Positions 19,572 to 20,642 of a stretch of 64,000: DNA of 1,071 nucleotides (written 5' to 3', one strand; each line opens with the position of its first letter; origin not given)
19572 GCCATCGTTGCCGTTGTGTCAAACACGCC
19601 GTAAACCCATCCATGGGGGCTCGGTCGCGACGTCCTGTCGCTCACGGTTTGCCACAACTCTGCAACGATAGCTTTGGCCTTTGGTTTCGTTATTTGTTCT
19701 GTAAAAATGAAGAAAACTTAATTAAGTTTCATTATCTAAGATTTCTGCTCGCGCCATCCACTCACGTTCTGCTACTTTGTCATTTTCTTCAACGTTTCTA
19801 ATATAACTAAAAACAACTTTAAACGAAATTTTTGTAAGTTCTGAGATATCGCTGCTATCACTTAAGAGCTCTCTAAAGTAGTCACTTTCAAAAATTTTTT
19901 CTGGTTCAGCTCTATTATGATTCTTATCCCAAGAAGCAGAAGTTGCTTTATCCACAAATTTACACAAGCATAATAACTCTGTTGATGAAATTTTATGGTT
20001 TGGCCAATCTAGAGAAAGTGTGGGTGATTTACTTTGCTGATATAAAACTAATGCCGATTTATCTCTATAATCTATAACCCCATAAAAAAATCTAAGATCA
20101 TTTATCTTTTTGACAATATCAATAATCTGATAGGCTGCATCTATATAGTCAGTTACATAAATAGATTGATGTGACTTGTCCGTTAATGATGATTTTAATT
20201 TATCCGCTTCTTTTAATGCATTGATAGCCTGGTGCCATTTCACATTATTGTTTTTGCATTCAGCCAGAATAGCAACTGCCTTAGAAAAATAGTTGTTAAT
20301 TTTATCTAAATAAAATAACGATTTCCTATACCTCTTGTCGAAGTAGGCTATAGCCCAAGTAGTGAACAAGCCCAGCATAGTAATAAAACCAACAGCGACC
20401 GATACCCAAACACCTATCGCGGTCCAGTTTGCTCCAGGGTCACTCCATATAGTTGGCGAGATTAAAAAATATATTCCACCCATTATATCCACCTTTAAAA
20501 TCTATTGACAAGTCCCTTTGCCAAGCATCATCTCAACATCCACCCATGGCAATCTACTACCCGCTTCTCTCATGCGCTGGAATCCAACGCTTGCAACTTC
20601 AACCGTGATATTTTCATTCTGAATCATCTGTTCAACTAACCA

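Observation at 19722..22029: Three-gene module: HTH-XRE/ImmA metallopeptidase, PIN (DUF4411-like), and a membrane-anchored unknown; a candidate novel TA or defence system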

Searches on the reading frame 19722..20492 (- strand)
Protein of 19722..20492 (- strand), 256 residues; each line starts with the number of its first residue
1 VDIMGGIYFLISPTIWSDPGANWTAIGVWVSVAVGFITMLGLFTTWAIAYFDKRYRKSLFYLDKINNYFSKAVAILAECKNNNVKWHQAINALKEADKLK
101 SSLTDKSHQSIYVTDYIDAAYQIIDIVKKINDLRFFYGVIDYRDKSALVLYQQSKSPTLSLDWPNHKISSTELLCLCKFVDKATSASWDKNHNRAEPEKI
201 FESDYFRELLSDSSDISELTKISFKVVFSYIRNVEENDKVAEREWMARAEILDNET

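Call 3: search_protein_families(library=pfam, proteins=[window:19722-20492:-], max_evalue=0.1)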
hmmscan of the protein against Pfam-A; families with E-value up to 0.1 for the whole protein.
window:19722-20492:- (256 aa): 1 family
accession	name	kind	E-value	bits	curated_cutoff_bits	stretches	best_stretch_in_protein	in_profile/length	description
PF12895.13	ANAPC3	-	0.081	13.7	27.2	0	54-102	4-55/82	Anaphase-promoting complex, cyclosome, subunit 3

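Call 4: search_protein_families(library=padloc, proteins=[window:19722-20492:-], max_evalue=0.1)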
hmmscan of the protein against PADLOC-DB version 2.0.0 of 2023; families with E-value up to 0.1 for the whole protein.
window:19722-20492:- (256 aa): 0 families

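Call 5: search_protein_families(library=ncbifam, proteins=[window:19722-20492:-], max_evalue=0.1)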
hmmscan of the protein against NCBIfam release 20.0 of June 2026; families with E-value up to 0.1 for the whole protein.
window:19722-20492:- (256 aa): 0 families

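Call 9: find_homologous_proteins(query=window:19722-20492:-, max_evalue=0.001)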
Query window:19722-20492:- (256 aa): 4 proteins with E <= 0.001 among 388 candidates.
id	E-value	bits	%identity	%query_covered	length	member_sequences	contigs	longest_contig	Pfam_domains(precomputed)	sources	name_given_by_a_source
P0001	1.3e-165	567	100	99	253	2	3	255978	-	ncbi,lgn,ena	-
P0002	9.5e-112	391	77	90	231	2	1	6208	-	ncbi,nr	ncbi:MAG: hypothetical protein K0R48_1430 [Gammaproteobacteria bacterium]|nr:hypothetical protein [G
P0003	2.9e-99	350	65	98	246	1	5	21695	-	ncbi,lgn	-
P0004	5.8e-95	336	66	93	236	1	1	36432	-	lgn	-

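Call 10: find_encoding_contigs(protein=P0001, flank=8000, max_places=5)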
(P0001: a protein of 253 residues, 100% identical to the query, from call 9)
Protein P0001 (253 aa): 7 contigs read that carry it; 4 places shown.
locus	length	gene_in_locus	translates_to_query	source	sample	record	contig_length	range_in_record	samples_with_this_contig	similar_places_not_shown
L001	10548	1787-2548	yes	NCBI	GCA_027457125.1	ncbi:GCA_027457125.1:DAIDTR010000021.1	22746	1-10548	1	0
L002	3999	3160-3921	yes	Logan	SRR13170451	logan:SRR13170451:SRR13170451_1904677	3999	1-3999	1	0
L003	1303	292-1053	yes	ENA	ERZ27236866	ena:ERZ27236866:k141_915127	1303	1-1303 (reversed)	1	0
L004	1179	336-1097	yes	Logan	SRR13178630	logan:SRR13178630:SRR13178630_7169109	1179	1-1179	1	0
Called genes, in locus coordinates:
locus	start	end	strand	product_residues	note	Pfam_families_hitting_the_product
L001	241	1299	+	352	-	PF01381:HTH_3, PF12844:HTH_19 (faint), PF06114:Peptidase_M78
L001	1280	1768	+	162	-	PF01850:PIN (faint), PF11848:DUF3368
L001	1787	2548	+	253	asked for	-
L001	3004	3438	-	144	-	PF01750:HycI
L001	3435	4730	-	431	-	PF00374:NiFeSe_Hases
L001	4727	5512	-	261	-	PF01058:Oxidored_q6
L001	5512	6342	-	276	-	PF00175:NAD_binding_1, PF10418:DHODB_Fe-S_bind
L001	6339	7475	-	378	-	PF25160:LdpA_Fe-S-bd (faint), PF13534:Fer4_17 (faint), PF13746:Fer4_18 (faint), PF12838:Fer4_7 (faint), PF13187:Fer4_9 (faint), PF14697:Fer4_21 (faint), PF13183:Fer4_8 (weak), PF17179:Fer4_22, +3 more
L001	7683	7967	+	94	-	PF02604:PhdYeFM_antitox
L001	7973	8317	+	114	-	PF05016:ParE_toxin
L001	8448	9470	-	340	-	PF00586:AIRS, PF02769:AIRS_C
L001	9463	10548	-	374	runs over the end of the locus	PF01924:HypD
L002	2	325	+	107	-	?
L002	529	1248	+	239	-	-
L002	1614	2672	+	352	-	PF01381:HTH_3, PF12844:HTH_19 (faint), PF06114:Peptidase_M78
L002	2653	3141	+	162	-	PF01850:PIN (faint), PF11848:DUF3368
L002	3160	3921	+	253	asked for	-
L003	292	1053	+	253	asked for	-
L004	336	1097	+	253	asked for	-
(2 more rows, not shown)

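Call 11: find_encoding_contigs(protein=P0002, flank=8000, max_places=5)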
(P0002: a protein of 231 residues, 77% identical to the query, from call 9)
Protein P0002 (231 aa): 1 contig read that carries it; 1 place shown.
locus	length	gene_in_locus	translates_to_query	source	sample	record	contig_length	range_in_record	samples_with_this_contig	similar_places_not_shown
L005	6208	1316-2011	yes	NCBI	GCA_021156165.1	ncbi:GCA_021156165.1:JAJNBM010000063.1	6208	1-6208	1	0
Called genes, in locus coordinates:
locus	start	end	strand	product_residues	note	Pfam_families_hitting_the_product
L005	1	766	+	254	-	PF06114:Peptidase_M78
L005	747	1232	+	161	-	PF11848:DUF3368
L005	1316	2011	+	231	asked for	-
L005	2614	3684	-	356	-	PF05150:Legionella_OMP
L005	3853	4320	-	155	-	PF01750:HycI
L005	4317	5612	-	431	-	PF00374:NiFeSe_Hases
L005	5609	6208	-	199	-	PF01058:Oxidored_q6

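Call 12: find_encoding_contigs(protein=P0003, flank=8000, max_places=6)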
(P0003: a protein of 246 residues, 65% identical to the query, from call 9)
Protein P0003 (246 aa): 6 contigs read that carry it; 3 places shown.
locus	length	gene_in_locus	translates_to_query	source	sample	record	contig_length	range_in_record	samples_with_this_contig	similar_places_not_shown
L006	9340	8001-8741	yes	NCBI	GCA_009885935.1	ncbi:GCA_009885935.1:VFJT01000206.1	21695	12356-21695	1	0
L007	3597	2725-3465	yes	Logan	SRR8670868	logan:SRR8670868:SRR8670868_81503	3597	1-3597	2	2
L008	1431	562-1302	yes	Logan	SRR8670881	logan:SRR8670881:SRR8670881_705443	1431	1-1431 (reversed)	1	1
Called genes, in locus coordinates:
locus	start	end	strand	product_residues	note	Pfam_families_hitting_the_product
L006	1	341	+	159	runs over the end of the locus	PF01467:CTP_transf_like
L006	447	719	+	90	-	PF00037:Fer4 (weak)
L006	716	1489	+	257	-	PF03372:Exo_endo_phos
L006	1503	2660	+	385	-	PF01098:FTSW_RODA_SPOVE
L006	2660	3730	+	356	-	PF03033:Glyco_transf_28, PF13579:Glyco_trans_4_4 (weak), PF04101:Glyco_tran_28_C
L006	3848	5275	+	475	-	PF01225:Mur_ligase, PF08245:Mur_ligase_M, PF02875:Mur_ligase_C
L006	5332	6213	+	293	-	PF01565:FAD_binding_4, PF02873:MurB_C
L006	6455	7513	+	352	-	PF01381:HTH_3, PF12844:HTH_19 (weak), PF13560:HTH_31 (faint), PF06114:Peptidase_M78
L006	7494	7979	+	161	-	PF11848:DUF3368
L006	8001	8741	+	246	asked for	-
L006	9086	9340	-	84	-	?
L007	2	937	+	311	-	?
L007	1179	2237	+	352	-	PF01381:HTH_3, PF12844:HTH_19 (weak), PF13560:HTH_31 (faint), PF06114:Peptidase_M78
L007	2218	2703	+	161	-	PF11848:DUF3368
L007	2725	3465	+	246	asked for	-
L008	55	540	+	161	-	PF11848:DUF3368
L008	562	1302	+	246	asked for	-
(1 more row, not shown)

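Call 13: find_encoding_contigs(protein=P0004, flank=8000, max_places=5)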
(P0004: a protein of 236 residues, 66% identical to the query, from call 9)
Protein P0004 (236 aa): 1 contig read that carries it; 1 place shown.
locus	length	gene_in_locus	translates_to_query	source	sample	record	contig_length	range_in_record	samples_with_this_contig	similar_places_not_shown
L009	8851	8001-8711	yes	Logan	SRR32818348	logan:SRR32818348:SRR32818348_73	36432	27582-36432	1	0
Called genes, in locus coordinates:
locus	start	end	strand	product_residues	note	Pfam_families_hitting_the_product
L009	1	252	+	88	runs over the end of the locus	PF00037:Fer4 (weak), PF12838:Fer4_7 (faint)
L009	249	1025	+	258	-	PF03372:Exo_endo_phos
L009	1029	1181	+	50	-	-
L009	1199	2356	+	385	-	PF01098:FTSW_RODA_SPOVE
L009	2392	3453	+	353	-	PF03033:Glyco_transf_28, PF13439:Glyco_transf_4 (weak), PF13579:Glyco_trans_4_4 (weak), PF04101:Glyco_tran_28_C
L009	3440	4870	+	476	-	PF01225:Mur_ligase, PF08245:Mur_ligase_M, PF02875:Mur_ligase_C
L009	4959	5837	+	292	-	PF01565:FAD_binding_4, PF02873:MurB_C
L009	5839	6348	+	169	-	PF04463:2-thiour_desulf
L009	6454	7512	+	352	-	PF01381:HTH_3, PF12844:HTH_19 (faint), PF13560:HTH_31 (weak), PF06114:Peptidase_M78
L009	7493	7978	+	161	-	PF11848:DUF3368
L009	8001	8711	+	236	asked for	-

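Call 40: predict_structure(alignment_id=A2)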
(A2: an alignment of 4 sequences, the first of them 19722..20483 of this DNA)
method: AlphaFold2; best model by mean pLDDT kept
length: 253 residues; sequences in the alignment: 4
mean_pLDDT: 38.5   pTM: 0.26
mean pLDDT of the five models: 38.5, 38.2, 37.4, 36.2, 36.1
residues with pLDDT >= 90: 0; 70-90: 0; 50-70: 13; < 50: 240
segments of 3 or more residues with pLDDT < 50: 1-56, 58-60, 65-67, 69-87, 97-186, 190-250
pLDDT, mean of each block of 10 residues (from residue 1): 27 31 33 33 38 45 48 41 46 49 37 41 37 33 41 34 39 45 46 40 33 31 30 36 46 49
secondary structure, 60 per line:
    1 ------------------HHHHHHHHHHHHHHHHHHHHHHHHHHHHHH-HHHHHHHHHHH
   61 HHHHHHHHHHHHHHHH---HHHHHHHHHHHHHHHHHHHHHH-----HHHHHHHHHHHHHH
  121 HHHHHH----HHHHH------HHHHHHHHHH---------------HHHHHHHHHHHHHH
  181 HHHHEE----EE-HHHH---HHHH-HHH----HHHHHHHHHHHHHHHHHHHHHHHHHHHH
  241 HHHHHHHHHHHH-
elements in order: H19-48 H50-76 H80-101 H107-126 H131-135 H142-151 H167-184 H194-197 H201-204 H213-252

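Call 44: search_solved_structures(query=A2, max_evalue=10)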
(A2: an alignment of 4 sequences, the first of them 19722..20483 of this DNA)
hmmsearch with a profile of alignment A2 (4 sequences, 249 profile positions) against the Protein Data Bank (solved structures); distinct sequences matched with E-value up to 10: 17.
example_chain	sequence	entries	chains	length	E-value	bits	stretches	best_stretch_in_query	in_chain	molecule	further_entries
25vx_A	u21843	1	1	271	0.72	12.4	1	125-180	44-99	Histone acetyltransferase KAT8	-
6oin_A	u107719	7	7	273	0.73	12.3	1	125-180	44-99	Histone acetyltransferase KAT8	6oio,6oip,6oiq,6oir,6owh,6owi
6pd8_A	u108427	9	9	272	0.76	12.3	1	125-180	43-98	Histone acetyltransferase KAT8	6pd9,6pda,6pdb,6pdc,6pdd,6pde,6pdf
29tm_AAA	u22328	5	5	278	0.79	12.2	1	125-180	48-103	Histone acetyltransferase KAT8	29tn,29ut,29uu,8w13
2pq8_A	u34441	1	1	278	0.8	12.2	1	125-178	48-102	Probable histone acetyltransferase MYST1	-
22tg_A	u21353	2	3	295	0.83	12.1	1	125-180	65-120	Histone acetyltransferase KAT8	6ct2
2giv_A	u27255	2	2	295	0.83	12.1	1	125-180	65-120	Probable histone acetyltransferase MYST1 | Histone acetyltransferase KAT8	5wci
2e1n_A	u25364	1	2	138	0.88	12.1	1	154-199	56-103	Pex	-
6ba2_A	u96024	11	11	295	0.89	12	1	125-180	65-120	Histone acetyltransferase KAT8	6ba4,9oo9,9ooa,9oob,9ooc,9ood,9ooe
2y0m_A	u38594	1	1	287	0.93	12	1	125-180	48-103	PROBABLE HISTONE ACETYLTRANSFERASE MYST1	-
3tob_A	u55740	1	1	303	1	11.9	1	125-180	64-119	histone acetyltransferase MYST1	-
3toa_A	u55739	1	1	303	1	11.9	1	125-180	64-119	histone acetyltransferase MYST1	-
5j8c_A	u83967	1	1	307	1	11.8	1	125-179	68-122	Histone acetyltransferase KAT8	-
4dnc_A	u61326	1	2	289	1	11.8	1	124-180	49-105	Histone acetyltransferase KAT8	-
3qah_A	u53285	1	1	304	1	11.8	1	125-180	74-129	Probable histone acetyltransferase MYST1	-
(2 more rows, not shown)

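Call 47: search_protein_representatives(alignment_id=A2)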
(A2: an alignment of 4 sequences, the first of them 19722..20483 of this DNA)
Query: 4 sequences, 249 profile positions. Proteins with E-value up to 0.001 (for the whole library): 93; up to 1e-10: 60; up to 1e-30: 29. The best 93 are listed.
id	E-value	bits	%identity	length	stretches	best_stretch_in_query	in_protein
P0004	1.1e-136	470.5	-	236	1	1-236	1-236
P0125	1.5e-64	234.1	-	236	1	17-235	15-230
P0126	8.1e-63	228.4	-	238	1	2-240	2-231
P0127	1.3e-62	227.8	-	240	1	1-235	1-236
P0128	6.4e-60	218.9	-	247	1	11-247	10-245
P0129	6.1e-57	209.2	-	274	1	17-235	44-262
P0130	1.3e-53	198.2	-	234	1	14-233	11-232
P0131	3.0e-53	197.1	-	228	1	11-232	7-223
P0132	2.2e-47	177.9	-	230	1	12-234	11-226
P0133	4.3e-46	173.7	-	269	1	16-238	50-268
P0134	9.2e-46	172.6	-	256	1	16-235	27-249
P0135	1.3e-44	168.8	-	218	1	27-231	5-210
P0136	1.4e-44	168.7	-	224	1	27-178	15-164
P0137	1.0e-42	162.6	-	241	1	17-233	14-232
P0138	6.8e-42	159.9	-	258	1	16-232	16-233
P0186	3.8e-08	49.3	-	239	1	28-232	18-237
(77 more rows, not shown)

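Call 51: find_related_loci(query=A4, collection=metagenome_contigs, flank=5000)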
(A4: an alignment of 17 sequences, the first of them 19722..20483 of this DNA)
Query A4 (253 aa) in metagenome_contigs; peptide patterns used: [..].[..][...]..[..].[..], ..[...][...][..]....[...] (x = any residue, [..] = any of these).
249 stretches matched a pattern; 4 encode a relative of the query (tblastn E <= 1e-3); 4 distinct loci.
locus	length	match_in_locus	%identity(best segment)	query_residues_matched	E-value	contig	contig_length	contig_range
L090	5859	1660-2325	44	1-224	2e-59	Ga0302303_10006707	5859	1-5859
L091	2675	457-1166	42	1-234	3e-58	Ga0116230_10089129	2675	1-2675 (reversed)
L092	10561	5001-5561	29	12-209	4e-27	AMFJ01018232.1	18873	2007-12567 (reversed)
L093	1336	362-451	50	127-156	1e-5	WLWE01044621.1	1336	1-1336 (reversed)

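Call 53: find_homologous_proteins(query=A3, max_evalue=0.001)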
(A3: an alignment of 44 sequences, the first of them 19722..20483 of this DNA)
Query A3 (44 sequences) (253 aa, profile of the alignment): 24 proteins with E <= 0.001 among 3214 candidates.
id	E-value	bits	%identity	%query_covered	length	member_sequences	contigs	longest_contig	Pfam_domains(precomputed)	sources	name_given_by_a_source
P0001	3.4e-83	297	100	100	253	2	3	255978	-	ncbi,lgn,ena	-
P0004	9.3e-82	292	66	94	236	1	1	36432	-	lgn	-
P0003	2.9e-79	284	65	99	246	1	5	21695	-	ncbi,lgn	-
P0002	1.7e-78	282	77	91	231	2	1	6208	-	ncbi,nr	ncbi:MAG: hypothetical protein K0R48_1430 [Gammaproteobacteria bacterium]|nr:hypothetical protein [G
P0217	2.0e-76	275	52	83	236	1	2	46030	-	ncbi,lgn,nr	ncbi:MAG TPA: hypothetical protein VLI69_00040 [Gammaproteobacteria bacterium]|nr:hypothetical prote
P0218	2.9e-75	271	42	96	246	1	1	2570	-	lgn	-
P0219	3.9e-73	264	51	83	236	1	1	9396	-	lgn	-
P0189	1.5e-42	164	34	43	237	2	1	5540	-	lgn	-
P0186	1.3e-40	158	25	82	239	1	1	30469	-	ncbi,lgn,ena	-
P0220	2.5e-37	147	29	43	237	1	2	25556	-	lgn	-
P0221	8.0e-33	132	26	83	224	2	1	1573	-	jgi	-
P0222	4.5e-30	123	26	60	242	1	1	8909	-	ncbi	-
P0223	2.1e-29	121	21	87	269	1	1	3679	-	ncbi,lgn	-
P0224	6.0e-29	120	23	81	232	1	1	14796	-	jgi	jgi:hypothetical protein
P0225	2.6e-28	117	22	81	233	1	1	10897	-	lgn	-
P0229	1.1e-24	106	25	43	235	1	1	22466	-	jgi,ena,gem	-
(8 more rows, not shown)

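Call 54: find_encoding_contigs(protein=P0217, flank=5000, max_places=2)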
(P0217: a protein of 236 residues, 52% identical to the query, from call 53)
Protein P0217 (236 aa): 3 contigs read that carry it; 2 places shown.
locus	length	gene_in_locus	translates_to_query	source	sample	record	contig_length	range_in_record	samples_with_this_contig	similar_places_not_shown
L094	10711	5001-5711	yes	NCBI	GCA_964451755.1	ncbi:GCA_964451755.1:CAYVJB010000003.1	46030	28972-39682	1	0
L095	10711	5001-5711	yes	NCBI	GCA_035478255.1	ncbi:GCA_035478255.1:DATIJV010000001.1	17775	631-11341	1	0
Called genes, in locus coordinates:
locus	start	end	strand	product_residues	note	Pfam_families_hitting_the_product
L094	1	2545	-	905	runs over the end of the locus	PF27097:VirB4_TrbE_N, PF03135:CagE_TrbE_VirB, PF12846:AAA_10 (faint), PF19044:P-loop_TraG (weak)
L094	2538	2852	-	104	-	PF04956:TrbC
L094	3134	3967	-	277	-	PF09524:Phg_2220_C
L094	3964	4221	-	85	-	-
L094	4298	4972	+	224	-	PF12844:HTH_19, PF13560:HTH_31 (weak), PF01381:HTH_3, PF00717:Peptidase_S24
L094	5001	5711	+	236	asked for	-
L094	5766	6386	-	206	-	PF01810:LysE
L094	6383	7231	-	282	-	PF01261:AP_endonuc_2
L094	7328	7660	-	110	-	-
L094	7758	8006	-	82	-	-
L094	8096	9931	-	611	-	PF00512:HisKA, PF02518:HATPase_c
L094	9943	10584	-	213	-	PF00072:Response_reg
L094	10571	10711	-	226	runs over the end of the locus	PF00657:Lipase_GDSL, PF13472:Lipase_GDSL_2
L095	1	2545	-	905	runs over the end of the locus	PF27097:VirB4_TrbE_N, PF03135:CagE_TrbE_VirB, PF12846:AAA_10 (faint), PF19044:P-loop_TraG (weak)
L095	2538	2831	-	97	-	PF04956:TrbC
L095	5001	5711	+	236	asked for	-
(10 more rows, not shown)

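Call 55: find_encoding_contigs(protein=P0219, flank=5000, max_places=2)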
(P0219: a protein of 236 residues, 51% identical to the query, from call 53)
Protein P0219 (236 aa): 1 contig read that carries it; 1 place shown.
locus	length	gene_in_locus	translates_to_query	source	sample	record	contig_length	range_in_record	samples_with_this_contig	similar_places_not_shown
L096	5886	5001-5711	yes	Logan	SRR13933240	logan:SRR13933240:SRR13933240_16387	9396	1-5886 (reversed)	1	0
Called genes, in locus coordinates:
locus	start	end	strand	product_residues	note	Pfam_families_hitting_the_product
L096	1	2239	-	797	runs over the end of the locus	PF27097:VirB4_TrbE_N, PF03135:CagE_TrbE_VirB, PF12846:AAA_10 (faint), PF19044:P-loop_TraG (weak)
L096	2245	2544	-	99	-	PF05101:VirB3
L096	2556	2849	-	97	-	PF04956:TrbC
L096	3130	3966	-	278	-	PF09524:Phg_2220_C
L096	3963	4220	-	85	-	-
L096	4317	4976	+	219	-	PF12844:HTH_19 (weak), PF01381:HTH_3, PF00717:Peptidase_S24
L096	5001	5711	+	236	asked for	-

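Call 56: find_encoding_contigs(protein=P0186, flank=5000, max_places=2)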
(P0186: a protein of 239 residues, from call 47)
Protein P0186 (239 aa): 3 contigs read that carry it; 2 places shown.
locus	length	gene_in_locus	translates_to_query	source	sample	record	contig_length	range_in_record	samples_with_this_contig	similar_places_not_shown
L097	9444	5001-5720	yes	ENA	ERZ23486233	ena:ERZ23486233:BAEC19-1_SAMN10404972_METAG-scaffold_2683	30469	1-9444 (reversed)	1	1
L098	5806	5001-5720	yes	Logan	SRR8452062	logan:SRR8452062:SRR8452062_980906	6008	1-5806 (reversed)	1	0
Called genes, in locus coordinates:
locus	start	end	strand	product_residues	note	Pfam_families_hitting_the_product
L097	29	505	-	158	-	-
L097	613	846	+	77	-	PF13560:HTH_31, PF12844:HTH_19, PF01381:HTH_3, PF13443:HTH_26 (weak)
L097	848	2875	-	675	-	PF08448:PAS_4, PF00512:HisKA, PF02518:HATPase_c, PF00072:Response_reg, PF01627:Hpt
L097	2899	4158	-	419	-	-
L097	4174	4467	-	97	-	-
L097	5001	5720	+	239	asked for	-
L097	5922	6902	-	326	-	PF02606:LpxK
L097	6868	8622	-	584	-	PF00664:ABC_membrane, PF00005:ABC_tran, PF02463:SMC_N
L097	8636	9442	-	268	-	?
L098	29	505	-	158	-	-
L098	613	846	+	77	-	PF13560:HTH_31, PF12844:HTH_19, PF01381:HTH_3, PF13443:HTH_26 (weak)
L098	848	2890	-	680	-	PF08448:PAS_4, PF00512:HisKA, PF02518:HATPase_c, PF00072:Response_reg, PF01627:Hpt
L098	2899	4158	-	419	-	-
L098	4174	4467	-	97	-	-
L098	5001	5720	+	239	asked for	-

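Call 57: find_encoding_contigs(protein=P0220, flank=5000, max_places=2)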
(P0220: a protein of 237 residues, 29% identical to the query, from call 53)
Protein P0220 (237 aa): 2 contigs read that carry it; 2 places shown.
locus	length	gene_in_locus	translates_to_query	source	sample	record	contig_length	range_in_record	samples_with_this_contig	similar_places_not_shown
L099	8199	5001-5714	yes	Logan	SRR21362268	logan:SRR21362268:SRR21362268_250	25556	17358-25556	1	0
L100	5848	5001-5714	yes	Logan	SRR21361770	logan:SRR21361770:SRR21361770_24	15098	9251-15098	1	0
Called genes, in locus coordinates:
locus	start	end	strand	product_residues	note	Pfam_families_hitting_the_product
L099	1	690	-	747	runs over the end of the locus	PF00403:HMA, PF00122:E1-E2_ATPase, PF00702:Hydrolase, PF08282:Hydrolase_3 (faint)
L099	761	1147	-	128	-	-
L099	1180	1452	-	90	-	PF11666:DUF2933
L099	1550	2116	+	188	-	PF09990:DUF2231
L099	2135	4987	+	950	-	PF07732:Cu-oxidase_3, PF00394:Cu-oxidase, PF07731:Cu-oxidase_2, PF05275:CopB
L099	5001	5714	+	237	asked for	-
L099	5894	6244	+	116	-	-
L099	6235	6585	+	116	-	PF05717:TnpB_IS66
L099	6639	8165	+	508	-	PF13005:zf-IS66, PF03050:DDE_Tnp_IS66, PF13817:DDE_Tnp_IS66_C (faint)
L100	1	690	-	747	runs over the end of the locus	PF00403:HMA, PF00122:E1-E2_ATPase, PF00702:Hydrolase, PF08282:Hydrolase_3 (faint)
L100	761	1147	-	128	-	-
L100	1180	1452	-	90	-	PF11666:DUF2933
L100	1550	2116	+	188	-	PF09990:DUF2231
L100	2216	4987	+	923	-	PF07732:Cu-oxidase_3, PF00394:Cu-oxidase, PF07731:Cu-oxidase_2, PF05275:CopB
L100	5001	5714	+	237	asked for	-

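Call 58: find_encoding_contigs(protein=P0224, flank=5000, max_places=2)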
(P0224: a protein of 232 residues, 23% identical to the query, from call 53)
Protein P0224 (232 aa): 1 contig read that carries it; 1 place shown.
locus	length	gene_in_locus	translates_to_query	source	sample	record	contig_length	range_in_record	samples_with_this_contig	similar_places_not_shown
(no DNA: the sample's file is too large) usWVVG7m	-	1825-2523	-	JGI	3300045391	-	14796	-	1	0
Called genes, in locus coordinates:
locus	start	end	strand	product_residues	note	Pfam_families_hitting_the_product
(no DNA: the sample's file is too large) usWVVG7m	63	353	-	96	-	-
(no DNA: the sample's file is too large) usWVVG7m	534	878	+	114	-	PF12844:HTH_19 (faint), PF13560:HTH_31 (weak), PF01381:HTH_3 (weak)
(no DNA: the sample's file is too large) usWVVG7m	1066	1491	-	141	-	PF02452:PemK_toxin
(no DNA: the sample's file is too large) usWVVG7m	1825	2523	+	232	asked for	-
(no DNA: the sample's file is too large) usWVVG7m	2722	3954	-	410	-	PF05147:LANC_like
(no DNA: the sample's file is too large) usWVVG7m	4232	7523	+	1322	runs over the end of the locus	-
